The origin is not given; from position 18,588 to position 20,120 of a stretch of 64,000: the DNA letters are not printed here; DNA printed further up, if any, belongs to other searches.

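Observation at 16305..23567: Soluble Hdr/Qmo-like redox module with a TusE/DsrC-like protein, under predicted sigma-54 control, without apr/sat/dsr neighbours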

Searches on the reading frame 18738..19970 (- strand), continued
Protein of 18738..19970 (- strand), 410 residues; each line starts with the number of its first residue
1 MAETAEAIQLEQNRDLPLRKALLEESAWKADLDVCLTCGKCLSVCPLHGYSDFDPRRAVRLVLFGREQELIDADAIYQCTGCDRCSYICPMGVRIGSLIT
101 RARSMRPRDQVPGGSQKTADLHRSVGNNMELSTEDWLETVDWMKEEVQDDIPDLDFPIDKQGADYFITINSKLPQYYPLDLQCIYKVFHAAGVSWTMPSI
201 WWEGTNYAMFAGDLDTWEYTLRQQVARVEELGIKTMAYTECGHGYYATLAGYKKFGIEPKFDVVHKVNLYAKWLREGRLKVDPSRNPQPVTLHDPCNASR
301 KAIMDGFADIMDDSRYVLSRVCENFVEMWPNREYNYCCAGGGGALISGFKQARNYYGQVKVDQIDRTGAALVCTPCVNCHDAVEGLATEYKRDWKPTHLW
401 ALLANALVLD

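Call 71: find_encoding_contigs(protein=P0134, flank=8000, max_places=3)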
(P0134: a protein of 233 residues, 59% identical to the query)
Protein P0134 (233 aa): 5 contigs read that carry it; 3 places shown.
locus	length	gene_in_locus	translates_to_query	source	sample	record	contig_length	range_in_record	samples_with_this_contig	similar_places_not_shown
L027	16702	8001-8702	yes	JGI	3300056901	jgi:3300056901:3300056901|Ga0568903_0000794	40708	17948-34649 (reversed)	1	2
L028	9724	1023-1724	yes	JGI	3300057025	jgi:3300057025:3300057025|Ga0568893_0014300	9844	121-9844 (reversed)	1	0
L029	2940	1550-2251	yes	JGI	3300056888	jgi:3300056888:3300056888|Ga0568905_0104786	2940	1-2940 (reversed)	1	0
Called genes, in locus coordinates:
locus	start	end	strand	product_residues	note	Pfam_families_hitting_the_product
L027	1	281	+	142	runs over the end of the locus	PF12728:HTH_17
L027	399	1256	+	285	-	PF00588:SpoU_methylase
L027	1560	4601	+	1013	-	PF12831:FAD_oxidored (weak), PF00037:Fer4 (weak), PF07992:Pyr_redox_2, PF00890:FAD_binding_2 (weak), PF01266:DAO, PF07992:Pyr_redox_2, PF13450:NAD_binding_8, PF12838:Fer4_7 (weak), +8 more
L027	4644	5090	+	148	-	PF02662:FlpD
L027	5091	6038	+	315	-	PF12797:Fer4_2 (faint), PF13187:Fer4_9 (faint), PF00037:Fer4 (faint), PF13183:Fer4_8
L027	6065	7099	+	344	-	PF00037:Fer4 (faint), PF17179:Fer4_22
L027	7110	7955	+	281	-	PF00175:NAD_binding_1, PF10418:DHODB_Fe-S_bind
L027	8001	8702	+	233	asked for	PF12797:Fer4_2 (faint), PF13237:Fer4_10 (faint), PF13183:Fer4_8, PF13187:Fer4_9 (weak), PF13484:Fer4_16 (faint), PF13534:Fer4_17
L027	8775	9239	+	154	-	PF02754:CCG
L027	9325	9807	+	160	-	PF02915:Rubrerythrin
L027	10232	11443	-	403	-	PF00108:Thiolase_N, PF02803:Thiolase_C, PF22691:Thiolase_C_1 (faint)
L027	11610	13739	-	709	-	PF00378:ECH_1, PF16113:ECH_2, PF02737:3HCDH_N, PF00725:3HCDH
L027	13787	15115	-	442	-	PF04015:DUF362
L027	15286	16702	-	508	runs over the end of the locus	PF11794:HpaB_N, PF03241:HpaB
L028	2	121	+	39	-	?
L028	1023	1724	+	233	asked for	PF12797:Fer4_2 (faint), PF13237:Fer4_10 (faint), PF13183:Fer4_8, PF13187:Fer4_9 (weak), PF13484:Fer4_16 (faint), PF13534:Fer4_17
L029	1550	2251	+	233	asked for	PF12797:Fer4_2 (faint), PF13237:Fer4_10 (faint), PF13183:Fer4_8, PF13187:Fer4_9 (weak), PF13484:Fer4_16 (faint), PF13534:Fer4_17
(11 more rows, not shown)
